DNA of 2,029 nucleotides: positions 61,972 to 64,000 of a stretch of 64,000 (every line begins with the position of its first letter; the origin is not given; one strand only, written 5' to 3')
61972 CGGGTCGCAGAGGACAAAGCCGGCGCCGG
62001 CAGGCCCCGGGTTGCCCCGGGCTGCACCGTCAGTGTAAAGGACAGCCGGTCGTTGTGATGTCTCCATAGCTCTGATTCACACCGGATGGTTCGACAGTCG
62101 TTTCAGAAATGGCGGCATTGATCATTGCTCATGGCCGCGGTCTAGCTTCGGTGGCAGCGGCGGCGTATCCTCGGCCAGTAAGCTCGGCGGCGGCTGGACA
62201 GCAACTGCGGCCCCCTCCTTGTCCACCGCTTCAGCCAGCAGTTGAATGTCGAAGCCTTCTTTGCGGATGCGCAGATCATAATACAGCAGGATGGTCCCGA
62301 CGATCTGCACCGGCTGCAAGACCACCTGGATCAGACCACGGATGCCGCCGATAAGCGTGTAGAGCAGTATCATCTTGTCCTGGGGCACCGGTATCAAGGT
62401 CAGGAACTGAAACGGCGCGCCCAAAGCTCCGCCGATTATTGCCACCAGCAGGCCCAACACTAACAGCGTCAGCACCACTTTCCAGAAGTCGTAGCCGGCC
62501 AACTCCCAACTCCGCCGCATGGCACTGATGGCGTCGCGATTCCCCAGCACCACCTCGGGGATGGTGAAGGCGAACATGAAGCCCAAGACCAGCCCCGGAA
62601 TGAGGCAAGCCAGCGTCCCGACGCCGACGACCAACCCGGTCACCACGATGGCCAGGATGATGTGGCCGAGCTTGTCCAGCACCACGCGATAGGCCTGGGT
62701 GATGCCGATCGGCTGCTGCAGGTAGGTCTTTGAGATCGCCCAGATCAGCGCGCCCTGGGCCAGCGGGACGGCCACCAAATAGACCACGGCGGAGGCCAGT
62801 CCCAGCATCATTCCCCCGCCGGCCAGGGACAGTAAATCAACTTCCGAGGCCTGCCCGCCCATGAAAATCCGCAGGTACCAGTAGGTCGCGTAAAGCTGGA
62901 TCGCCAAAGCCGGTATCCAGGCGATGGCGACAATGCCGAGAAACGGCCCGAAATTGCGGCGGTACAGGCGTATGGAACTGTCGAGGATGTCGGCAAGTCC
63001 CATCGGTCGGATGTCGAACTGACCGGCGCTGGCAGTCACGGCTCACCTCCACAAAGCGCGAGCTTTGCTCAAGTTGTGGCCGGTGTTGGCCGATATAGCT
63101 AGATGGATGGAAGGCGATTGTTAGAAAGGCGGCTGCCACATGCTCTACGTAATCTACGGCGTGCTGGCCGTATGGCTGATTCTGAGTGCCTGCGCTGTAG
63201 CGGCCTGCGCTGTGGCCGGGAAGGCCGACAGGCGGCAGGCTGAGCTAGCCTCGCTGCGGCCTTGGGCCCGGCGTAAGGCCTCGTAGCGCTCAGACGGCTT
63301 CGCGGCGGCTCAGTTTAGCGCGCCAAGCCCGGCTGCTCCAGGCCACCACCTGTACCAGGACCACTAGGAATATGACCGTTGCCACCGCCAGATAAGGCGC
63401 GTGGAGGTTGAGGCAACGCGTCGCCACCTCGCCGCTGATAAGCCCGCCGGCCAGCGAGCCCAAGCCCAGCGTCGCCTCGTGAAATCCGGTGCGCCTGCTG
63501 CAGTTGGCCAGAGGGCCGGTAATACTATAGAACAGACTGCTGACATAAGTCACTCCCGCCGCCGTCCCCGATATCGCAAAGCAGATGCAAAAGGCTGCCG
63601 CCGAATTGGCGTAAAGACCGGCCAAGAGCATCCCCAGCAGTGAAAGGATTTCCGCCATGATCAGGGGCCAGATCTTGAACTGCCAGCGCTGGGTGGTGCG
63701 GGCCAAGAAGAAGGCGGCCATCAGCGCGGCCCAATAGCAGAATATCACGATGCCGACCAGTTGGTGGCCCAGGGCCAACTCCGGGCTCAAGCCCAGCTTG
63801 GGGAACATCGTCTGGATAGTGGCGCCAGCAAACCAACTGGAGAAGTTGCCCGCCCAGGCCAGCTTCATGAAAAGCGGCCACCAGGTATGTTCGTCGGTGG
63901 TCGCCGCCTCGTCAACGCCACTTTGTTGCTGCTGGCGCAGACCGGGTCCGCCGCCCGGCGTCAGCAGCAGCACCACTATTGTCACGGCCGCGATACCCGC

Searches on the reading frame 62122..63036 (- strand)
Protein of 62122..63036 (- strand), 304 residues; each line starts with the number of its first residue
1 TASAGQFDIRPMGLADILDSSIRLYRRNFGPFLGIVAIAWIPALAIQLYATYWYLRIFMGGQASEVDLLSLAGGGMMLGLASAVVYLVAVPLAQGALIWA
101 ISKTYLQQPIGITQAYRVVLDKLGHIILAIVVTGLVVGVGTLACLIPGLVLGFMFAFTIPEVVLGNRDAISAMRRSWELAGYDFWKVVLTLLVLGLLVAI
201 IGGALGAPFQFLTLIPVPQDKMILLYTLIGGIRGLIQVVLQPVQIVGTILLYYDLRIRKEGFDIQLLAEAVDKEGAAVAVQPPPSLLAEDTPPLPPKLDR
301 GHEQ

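Call 70: search_protein_families(library=pfam, proteins=[window:62122-63036:-], max_evalue=0.0001)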
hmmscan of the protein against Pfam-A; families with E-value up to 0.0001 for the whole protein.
window:62122-63036:- (304 aa): 1 family
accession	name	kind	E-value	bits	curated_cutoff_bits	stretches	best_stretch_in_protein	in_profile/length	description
PF10110.14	GPDPase_memb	-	8.9e-07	28.4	29.6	1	136-254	163-284/321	Membrane domain of glycerophosphoryl diester phosphodiesterase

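Call 90: find_encoding_contigs(protein=window:62122-63036:-, flank=10000, max_places=1)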
Protein window:62122-63036:- (304 aa): no gene with exactly this product is on record in the collection.

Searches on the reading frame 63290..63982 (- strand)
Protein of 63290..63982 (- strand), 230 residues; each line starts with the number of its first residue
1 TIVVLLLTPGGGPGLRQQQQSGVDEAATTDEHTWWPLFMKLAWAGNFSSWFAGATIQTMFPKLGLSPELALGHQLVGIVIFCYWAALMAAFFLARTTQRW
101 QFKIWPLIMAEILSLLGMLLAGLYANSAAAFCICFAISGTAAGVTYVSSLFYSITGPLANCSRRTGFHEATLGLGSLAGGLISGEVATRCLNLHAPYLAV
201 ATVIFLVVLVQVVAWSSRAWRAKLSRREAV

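Call 91: find_encoding_contigs(protein=window:63290-63982:-, flank=10000, max_places=1)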
Protein window:63290-63982:- (230 aa): no gene with exactly this product is on record in the collection.
